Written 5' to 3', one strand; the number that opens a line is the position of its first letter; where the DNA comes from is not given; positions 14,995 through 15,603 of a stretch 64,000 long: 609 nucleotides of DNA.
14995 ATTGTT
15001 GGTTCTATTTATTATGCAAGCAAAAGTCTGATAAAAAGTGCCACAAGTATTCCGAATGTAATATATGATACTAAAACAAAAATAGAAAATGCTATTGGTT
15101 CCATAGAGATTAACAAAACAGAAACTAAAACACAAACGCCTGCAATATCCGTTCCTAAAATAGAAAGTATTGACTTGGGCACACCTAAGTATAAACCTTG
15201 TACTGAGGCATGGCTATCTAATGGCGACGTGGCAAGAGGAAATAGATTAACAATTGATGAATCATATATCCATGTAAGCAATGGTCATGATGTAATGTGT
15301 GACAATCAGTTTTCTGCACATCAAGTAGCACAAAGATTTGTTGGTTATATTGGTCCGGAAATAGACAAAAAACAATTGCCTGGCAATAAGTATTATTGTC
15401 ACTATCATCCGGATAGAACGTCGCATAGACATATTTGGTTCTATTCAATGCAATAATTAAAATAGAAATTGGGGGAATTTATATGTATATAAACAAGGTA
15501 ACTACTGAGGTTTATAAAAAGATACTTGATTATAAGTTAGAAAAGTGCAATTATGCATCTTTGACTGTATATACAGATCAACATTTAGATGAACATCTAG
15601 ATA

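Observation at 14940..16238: RHS C-terminal toxin tip of unrecognised family, with a hydrophobic helix and a His/Cys-rich C-terminus, plus overlapping immunity gene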

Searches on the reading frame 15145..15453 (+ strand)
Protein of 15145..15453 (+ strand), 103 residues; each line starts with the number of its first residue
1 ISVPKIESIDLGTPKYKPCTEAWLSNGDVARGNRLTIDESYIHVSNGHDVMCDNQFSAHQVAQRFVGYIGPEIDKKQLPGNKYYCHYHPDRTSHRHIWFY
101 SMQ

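Call 25: search_protein_families(library=phrogs, proteins=[window:15145-15453:+], max_evalue=0.01)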
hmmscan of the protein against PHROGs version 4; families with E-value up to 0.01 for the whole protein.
window:15145-15453:+ (103 aa): 0 families

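Call 26: predict_structure(alignment_id=A3)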
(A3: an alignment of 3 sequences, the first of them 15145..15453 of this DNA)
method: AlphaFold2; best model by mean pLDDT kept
length: 103 residues; sequences in the alignment: 3
mean_pLDDT: 59.8   pTM: 0.57
mean pLDDT of the five models: 59.8, 40.4, 38.6, 36.2, 31.3
residues with pLDDT >= 90: 0; 70-90: 31; 50-70: 37; < 50: 35
segments of 3 or more residues with pLDDT < 50: 1-14, 69-81, 89-93, 101-103
pLDDT, mean of each block of 10 residues (from residue 1): 34 64 69 82 76 68 59 44 52 57 40
secondary structure, 60 per line:
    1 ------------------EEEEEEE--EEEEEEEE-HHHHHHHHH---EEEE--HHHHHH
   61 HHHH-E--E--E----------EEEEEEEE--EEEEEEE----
elements in order: E19-25 E28-35 H37-45 E49-52 H55-64 E83-90 E93-99

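Call 40: search_protein_representatives(alignment_id=A3)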
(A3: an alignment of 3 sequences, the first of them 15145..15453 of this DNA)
Query: 3 sequences, 101 profile positions. Proteins with E-value up to 0.001 (for the whole library): 128; up to 1e-10: 36; up to 1e-30: 2. The best 128 are listed.
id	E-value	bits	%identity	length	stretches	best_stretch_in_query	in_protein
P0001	1.8e-54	198.3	-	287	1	1-100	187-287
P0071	1.7e-32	127.7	-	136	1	13-100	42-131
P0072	1.3e-28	115.3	-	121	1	12-101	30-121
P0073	1.2e-27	112.1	-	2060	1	10-99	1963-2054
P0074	1.2e-24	102.6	-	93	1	18-99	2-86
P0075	1.2e-24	102.5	-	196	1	6-100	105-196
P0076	1.7e-22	95.6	-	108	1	13-99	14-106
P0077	3.3e-22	94.7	-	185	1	6-88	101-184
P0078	9.8e-20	86.8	-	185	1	13-99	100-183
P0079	4.7e-19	84.6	-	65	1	46-100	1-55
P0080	1.4e-18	83.0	-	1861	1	13-99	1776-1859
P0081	3.2e-16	75.5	-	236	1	12-100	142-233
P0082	5.6e-16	74.7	-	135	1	14-100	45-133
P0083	7.5e-16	74.3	-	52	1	51-100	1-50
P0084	2.5e-15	72.6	-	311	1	5-100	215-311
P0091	2.4e-13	66.3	-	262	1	11-100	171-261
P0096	5.9e-12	61.8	-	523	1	21-100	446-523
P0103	2.7e-11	59.7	-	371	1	1-101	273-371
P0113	1.2e-09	54.4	-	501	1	19-100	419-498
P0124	1.7e-08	50.7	-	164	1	10-99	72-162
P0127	3.0e-08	49.9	-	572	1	3-101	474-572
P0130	6.7e-08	48.8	-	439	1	9-99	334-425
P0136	2.3e-07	47.0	-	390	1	22-100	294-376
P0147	1.1e-06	44.8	-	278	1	22-100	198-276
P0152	4.2e-06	43.0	-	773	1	21-100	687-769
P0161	8.6e-06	42.0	-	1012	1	22-99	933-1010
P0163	1.1e-05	41.6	-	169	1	29-99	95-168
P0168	3.9e-05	39.9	-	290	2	13-99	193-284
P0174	1.2e-04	38.4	-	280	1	21-99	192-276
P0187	4.5e-04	36.5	-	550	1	27-99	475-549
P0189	4.8e-04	36.4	-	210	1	34-99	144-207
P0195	7.8e-04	35.7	-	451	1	3-100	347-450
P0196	9.5e-04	35.4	-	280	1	14-97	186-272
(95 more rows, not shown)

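Call 45: search_protein_families(library=pfam, alignment_id=A5, max_evalue=0.1)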
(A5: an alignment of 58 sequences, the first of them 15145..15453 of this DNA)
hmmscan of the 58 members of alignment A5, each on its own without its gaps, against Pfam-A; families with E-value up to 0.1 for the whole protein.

A. member 1, window:15145-15453:+ (103 aa): 0 families

B. families by the number of members that match (of 58 scanned): 10 families
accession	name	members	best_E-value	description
PF22479.2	Pam3_gp18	1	0.0038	Cyanophage baseplate Pam3 plug gp18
PF09076.15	Crystall_2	1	0.005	Beta/Gamma crystallin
PF00681.25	Plectin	1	0.0053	Plectin repeat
PF12306.14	PixA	1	0.0069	Inclusion body protein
PF18965.5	VP3-like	1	0.023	Outer capsid protein VP3-like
PF02191.22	OLF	1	0.032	Olfactomedin-like domain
PF11782.13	DUF3319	1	0.049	Protein of unknown function (DUF3319)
PF15663.11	zf-CCCH_3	1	0.068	Zinc-finger containing family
PF14809.11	TGT_C1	1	0.086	C1 domain of tRNA-guanine transglycosylase dimerisation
PF22308.1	DUF6969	1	0.09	Domain of unknown function (DUF6969)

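Call 46: search_solved_structures(query=A5, max_evalue=10, show_alignments=2)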
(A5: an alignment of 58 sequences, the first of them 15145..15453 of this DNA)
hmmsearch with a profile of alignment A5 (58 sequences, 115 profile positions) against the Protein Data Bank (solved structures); distinct sequences matched with E-value up to 10: 5.
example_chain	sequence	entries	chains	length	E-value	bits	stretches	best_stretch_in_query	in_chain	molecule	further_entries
1evj_A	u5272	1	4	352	0.14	15.6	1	37-104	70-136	GLUCOSE-FRUCTOSE OXIDOREDUCTASE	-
1ryd_A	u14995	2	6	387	0.16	15.4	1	36-104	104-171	glucose-fructose oxidoreductase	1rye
1ofg_A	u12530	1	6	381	0.16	15.4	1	36-104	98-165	GLUCOSE-FRUCTOSE OXIDOREDUCTASE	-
1h6a_A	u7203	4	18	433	0.19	15.2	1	37-104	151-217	PRECURSOR FORM OF GLUCOSE-FRUCTOSE OXIDOREDUCTASE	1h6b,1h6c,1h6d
3jbn_AY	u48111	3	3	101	1.1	12.7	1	44-89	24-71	60S ribosomal protein uL23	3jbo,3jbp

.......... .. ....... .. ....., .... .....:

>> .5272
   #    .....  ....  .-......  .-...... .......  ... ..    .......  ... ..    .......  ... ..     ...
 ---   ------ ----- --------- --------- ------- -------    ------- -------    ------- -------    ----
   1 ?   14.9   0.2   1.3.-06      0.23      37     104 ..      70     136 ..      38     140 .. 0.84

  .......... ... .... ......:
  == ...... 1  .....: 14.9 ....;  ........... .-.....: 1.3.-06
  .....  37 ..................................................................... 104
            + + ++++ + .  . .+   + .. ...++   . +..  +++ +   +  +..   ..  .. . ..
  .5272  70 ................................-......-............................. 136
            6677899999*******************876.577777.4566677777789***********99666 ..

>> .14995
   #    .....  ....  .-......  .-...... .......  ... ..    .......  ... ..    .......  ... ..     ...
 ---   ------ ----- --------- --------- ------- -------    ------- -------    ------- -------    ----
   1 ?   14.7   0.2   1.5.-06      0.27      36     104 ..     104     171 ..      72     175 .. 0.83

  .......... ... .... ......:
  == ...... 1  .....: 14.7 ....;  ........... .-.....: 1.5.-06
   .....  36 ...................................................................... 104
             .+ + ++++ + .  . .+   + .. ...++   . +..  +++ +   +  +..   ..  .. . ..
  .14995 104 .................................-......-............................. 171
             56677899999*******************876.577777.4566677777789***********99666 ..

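Call 47: search_protein_families(library=pfam, proteins=[P0161, P0152, P0127, P0096, P0113, P0195, P0130, P0187, P0136, P0103], max_evalue=0.001)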
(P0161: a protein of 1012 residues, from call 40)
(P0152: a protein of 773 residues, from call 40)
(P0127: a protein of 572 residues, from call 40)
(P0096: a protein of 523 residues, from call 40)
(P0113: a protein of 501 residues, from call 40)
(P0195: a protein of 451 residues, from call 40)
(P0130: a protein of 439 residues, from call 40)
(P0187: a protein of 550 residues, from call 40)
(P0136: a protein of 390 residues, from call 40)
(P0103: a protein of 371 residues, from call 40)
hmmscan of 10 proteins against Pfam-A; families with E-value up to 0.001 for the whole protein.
P0161 (1012 aa): 1 family
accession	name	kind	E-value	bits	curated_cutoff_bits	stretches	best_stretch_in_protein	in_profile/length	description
PF05593.20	RHS_repeat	-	9.6e-35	118.7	22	2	135-173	1-36/38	RHS Repeat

P0152 (773 aa): 1 family
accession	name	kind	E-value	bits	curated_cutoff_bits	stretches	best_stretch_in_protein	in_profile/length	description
PF05593.20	RHS_repeat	-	8.9e-14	51.9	22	2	295-327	1-32/38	RHS Repeat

P0127 (572 aa): 1 family
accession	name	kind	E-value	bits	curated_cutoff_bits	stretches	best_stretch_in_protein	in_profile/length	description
PF05593.20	RHS_repeat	-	1.8e-16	60.5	22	2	73-100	1-28/38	RHS Repeat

P0096 (523 aa): 1 family
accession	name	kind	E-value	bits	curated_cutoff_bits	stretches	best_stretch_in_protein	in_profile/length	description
PF13927.12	Ig_3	-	4e-05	24.5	30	0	3-72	4-77/78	Immunoglobulin domain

P0113 (501 aa): 1 family
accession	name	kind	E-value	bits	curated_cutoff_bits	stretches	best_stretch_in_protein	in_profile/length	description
PF05593.20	RHS_repeat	-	2e-06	28.5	22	0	237-265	4-31/38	RHS Repeat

P0195 (451 aa): 0 families

P0130 (439 aa): 1 family
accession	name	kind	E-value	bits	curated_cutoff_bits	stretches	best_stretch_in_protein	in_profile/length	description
PF05593.20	RHS_repeat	-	0.00088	20.1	22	1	143-173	4-33/38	RHS Repeat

P0187 (550 aa): 2 families
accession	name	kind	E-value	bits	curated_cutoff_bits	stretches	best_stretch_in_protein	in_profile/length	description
PF05593.20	RHS_repeat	-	2e-10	41.3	22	0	206-230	7-32/38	RHS Repeat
PF07661.19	MORN_2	-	0.00091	19.6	29.6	0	59-75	6-21/22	MORN repeat variant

P0136 (390 aa): 0 families

P0103 (371 aa): 1 family
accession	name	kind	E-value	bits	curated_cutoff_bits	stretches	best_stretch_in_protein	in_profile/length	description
PF05593.20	RHS_repeat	-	1.8e-06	28.6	22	0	96-125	4-32/38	RHS Repeat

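Call 49: predict_structure(alignment_id=A5)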
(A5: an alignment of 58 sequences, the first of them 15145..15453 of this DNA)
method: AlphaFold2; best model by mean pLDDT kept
length: 103 residues; sequences in the alignment: 58
mean_pLDDT: 90.9   pTM: 0.79
mean pLDDT of the five models: 90.9, 89.5, 89.0, 88.8, 88.2
residues with pLDDT >= 90: 74; 70-90: 24; 50-70: 5; < 50: 0
segments of 3 or more residues with pLDDT < 50: none
pLDDT, mean of each block of 10 residues (from residue 1): 72 90 94 98 98 98 97 80 91 96 73
secondary structure, 60 per line:
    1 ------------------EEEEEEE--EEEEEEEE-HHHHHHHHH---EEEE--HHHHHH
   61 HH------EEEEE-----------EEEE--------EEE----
elements in order: E19-25 E28-35 H37-45 E49-52 H55-62 E69-73 E85-88 E97-99

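Call 53: fold_search(model_id=the predicted structure, library=pdb)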
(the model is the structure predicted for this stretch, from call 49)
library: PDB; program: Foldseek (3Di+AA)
matches with E <= 10: 100; with E <= 0.001: 0
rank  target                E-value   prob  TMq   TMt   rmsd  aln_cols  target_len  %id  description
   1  3wfs_D                5.1e-01  0.14  0.28  0.09   5.5        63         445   14  tRNA processing enzyme complex 3 (released 2014-01-01)
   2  6ewz_A                7.5e-01  0.06  0.21  0.14  11.0        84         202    8  Crystal structure of RelP (SAS2) from Staphylococcus aureus bound to AMPCPP and GTP in the pre-catalytic state (released 2018-01-24)
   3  4ok0_B                8.6e-01  0.06  0.20  0.12   6.9        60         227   15  Crystal structure of putative nucleotidyltransferase from H. pylori (released 2014-04-09)
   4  6ewz_B                1.0e+00  0.05  0.23  0.15  11.3        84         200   11  Crystal structure of RelP (SAS2) from Staphylococcus aureus bound to AMPCPP and GTP in the pre-catalytic state (released 2018-01-24)
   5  7qps_B                1.1e+00  0.08  0.25  0.12   5.9        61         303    6  Structure of Mn-free SpoT (released 2023-01-18)
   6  6fgx_A                1.1e+00  0.04  0.21  0.15  12.0        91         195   10  Crystal structure of the small alarmone synthethase 2 from Staphylococcus aureus bound to AMPCPP (released 2018-02-07)
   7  5uhj_A                1.4e+00  0.11  0.27  0.23   5.1        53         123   21  The crystal structure of a natural product biosynthetic enzyme from Streptomyces sp. CB03234 (released 2017-01-25)
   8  2hn2_A                1.4e+00  0.07  0.31  0.13  11.5       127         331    8  Crystal structure of the CorA Mg2+ transporter homologue from T. maritima in complex with divalent cations (released 2006-08-29)
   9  7oiw_A                1.4e+00  0.06  0.23  0.11   6.2        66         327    9  Structure of S. aureus Rel catalytic domains in complex with pppGpp (released 2022-06-01)
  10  5xnx_B                1.5e+00  0.08  0.28  0.12   6.3        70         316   13  Crystallographic structure of the enzymatically active N-terminal domain of the Rel protein from Mycobacterium tubercu (released 2017-07-19)
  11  5xnx_D                1.5e+00  0.06  0.25  0.12   6.6        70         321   10  Crystallographic structure of the enzymatically active N-terminal domain of the Rel protein from Mycobacterium tubercu (released 2017-07-19)
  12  7qpr_C                1.6e+00  0.07  0.25  0.06   5.8        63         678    8  Structure of full length SpoT (released 2023-01-18)
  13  5umq_A                1.7e+00  0.10  0.27  0.23   5.7        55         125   18  Crystal structure of TnmS1, an antibiotic binding protein from Streptomyces sp. CB03234 (released 2018-07-04)
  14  8acu_A                1.7e+00  0.09  0.29  0.11   6.3        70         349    6  Structure of Bacillus subtilis Rel in complex with DarB (released 2023-07-19)
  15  5xnx_A                1.7e+00  0.08  0.27  0.12   5.6        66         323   11  Crystallographic structure of the enzymatically active N-terminal domain of the Rel protein from Mycobacterium tubercu (released 2017-07-19)
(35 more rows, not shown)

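Call 66: find_related_loci(query=A6, collection=genome_contigs, flank=6000)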
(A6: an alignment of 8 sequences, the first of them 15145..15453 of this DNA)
Query A6 (103 aa) in genome_contigs; peptide patterns used: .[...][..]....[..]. (x = any residue, [..] = any of these).
63 stretches matched a pattern; 8 encode a relative of the query (tblastn E <= 1e-3); 8 distinct loci.
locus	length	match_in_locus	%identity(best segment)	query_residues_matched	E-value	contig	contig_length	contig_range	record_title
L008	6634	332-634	63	1-100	4e-42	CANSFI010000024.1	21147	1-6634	MAG TPA_asm: uncultured Tenericutes bacterium isolate SRR15730532_bin.52_metawrap_v1.3_MAG genome assembly, contig: NODE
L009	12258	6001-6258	65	15-100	2e-35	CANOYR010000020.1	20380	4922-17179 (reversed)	MAG TPA_asm: uncultured Bacillales bacterium isolate SRR15604567_bin.71_metawrap_v1.3_MAG genome assembly, contig: NODE.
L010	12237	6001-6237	56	24-101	1e-26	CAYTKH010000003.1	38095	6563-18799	MAG TPA_asm: uncultured Muribaculaceae bacterium isolate SRP287540_co2_278 genome assembly, contig: NODE_998_length_3809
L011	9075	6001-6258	62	17-99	4e-25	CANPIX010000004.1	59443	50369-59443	MAG TPA_asm: uncultured Tenericutes bacterium isolate SRR15730547_bin.25_metawrap_v1.3_MAG genome assembly, contig: NODE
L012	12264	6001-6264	53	18-102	3e-25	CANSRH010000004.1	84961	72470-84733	MAG TPA_asm: uncultured Tenericutes bacterium isolate SRR15510228_bin.30_metawrap_v1.3_MAG genome assembly, contig: NODE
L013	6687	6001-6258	59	17-100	2e-22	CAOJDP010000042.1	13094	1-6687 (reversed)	MAG TPA_asm: uncultured Bacillales bacterium isolate SRR15604593_bin.36_metawrap_v1.3_MAG genome assembly, contig: NODE.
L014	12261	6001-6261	44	17-99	3e-17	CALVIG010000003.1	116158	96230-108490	MAG: uncultured Bacilli bacterium isolate BRZ_II__bin28 genome assembly, contig: BRZ_II__NODE_216_length_116158_cov_22.5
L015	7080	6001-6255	34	21-99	9e-6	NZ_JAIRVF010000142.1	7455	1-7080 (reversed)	MAG: Paenibacillus sp. isolate Fux382_bin13 k119_246655, whole genome shotgun sequence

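Call 69: find_encoding_contigs(protein=P0161, flank=4000, max_places=2)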
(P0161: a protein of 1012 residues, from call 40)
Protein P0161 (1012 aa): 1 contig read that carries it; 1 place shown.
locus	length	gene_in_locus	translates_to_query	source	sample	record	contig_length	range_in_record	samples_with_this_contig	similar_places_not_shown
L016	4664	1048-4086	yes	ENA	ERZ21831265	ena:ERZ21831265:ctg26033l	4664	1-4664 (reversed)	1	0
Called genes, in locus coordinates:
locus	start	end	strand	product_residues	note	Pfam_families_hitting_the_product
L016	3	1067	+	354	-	?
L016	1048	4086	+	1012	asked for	PF05593:RHS_repeat (faint), PF25023:TEN_YD-shell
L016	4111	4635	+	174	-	-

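Call 82: search_protein_families(library=pfam, proteins=[L015:48-821:+, L015:826-1812:+, L015:1828-3417:+, L015:3564-4724:+, L015:5395-6255:+, L015:6312-6782:+, P0147, P0168, P0174, P0196], max_evalue=0.01)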
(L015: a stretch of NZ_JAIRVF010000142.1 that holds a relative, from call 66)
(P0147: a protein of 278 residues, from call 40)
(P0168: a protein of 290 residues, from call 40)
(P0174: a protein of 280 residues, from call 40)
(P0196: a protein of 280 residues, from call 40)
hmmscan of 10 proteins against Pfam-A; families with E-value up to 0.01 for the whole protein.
L015:48-821:+ (258 aa): 2 families
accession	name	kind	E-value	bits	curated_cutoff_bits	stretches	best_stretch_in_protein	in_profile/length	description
PF08544.19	GHMP_kinases_C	-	3.4e-16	59.9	21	1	152-232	2-83/85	GHMP kinases C terminal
PF00288.32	GHMP_kinases_N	-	3e-05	24.6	22.3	1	3-47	42-86/87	GHMP kinases N terminal domain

L015:826-1812:+ (329 aa): 9 families
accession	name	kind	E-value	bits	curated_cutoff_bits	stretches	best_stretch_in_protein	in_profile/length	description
PF01370.27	Epimerase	-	1.1e-62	212.1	20.9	1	3-251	1-240/240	NAD dependent epimerase/dehydratase family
PF16363.11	GDP_Man_Dehyd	-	1.4e-57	196.1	27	1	4-305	1-323/332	GDP-mannose 4,6 dehydratase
PF02719.21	Polysacc_synt_2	-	1.5e-17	64.2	20.2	1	3-174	1-175/293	Polysaccharide biosynthesis protein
PF04321.23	RmlD_sub_bind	-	3.8e-17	62.7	27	1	1-151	1-136/287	RmlD substrate binding domain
PF01073.25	3Beta_HSD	-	8.5e-17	61.5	22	1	4-150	1-156/280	3-beta hydroxysteroid dehydrogenase/isomerase family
PF13460.12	NAD_binding_10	-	2.3e-09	37.8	27.2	1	7-125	1-108/184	NAD(P)H-binding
PF07993.18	NAD_binding_4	-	1.4e-07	31.4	20.1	1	64-164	87-201/258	Male sterility protein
PF05368.20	NmrA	-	5.8e-06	26.5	27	1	3-117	5-108/298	NmrA-like family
PF08659.16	KR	-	0.00058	20.3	22.6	0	3-123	3-144/180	KR domain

L015:1828-3417:+ (530 aa): 2 families
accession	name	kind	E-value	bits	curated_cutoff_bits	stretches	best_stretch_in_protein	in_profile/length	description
PF01087.27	GalP_UDP_transf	-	1.2e-29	104.5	22.1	1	32-245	3-184/184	Galactose-1-phosphate uridyl transferase, N-terminal domain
PF02744.22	GalP_UDP_tr_C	-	1.7e-23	83.6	29.2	1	261-440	3-148/165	Galactose-1-phosphate uridyl transferase, C-terminal domain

L015:3564-4724:+ (387 aa): 3 families
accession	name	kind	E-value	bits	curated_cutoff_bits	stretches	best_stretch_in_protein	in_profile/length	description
PF25137.1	ADH_Fe_C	-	3.2e-55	187.3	27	1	188-386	1-193/194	Fe-containing alcohol dehydrogenase family, C-terminal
PF00465.25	Fe-ADH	-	2.7e-52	177.2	31.3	1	9-177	1-168/168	Iron-containing alcohol dehydrogenase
PF13685.12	Fe-ADH_2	-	2.4e-09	37.8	28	1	30-109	19-95/149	Iron-containing alcohol dehydrogenase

L015:5395-6255:+ (287 aa): 0 families

L015:6312-6782:+ (157 aa): 0 families

P0147 (278 aa): 0 families

P0168 (290 aa): 0 families

P0174 (280 aa): 0 families

P0196 (280 aa): 1 family
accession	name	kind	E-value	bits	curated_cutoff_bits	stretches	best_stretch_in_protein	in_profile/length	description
PF06097.16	DUF945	-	0.0013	18.4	26.8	1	49-124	185-263/460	Bacterial protein of unknown function (DUF945)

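Call 86: find_encoding_contigs(protein=P0147, flank=5000, max_places=3)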
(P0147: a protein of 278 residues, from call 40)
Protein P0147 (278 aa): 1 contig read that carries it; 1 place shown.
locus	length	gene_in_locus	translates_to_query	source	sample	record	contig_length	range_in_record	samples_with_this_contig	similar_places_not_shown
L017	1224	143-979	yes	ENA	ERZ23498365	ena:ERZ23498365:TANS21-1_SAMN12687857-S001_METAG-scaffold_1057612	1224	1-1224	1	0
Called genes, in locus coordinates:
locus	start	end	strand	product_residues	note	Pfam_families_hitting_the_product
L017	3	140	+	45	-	?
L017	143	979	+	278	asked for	-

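Call 87: find_encoding_contigs(protein=P0168, flank=5000, max_places=3)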
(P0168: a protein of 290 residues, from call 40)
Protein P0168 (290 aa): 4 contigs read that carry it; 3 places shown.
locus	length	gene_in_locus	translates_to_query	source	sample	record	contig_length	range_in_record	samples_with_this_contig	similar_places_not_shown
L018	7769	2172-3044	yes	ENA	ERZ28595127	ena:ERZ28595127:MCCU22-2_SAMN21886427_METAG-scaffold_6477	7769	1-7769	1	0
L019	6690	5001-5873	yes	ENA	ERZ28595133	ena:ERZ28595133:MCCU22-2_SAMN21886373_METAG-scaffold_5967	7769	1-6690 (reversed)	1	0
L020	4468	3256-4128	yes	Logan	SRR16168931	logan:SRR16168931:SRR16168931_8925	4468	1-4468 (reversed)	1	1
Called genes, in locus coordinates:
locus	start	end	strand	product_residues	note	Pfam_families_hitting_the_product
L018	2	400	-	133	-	?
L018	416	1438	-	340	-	-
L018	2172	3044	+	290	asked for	-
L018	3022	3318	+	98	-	-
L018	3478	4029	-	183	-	PF04394:DUF536 (weak)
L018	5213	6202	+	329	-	-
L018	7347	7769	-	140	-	?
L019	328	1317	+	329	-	-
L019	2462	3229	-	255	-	-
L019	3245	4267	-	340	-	-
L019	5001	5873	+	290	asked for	-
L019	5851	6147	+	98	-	-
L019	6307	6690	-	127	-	?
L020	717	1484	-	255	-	-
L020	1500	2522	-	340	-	-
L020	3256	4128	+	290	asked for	-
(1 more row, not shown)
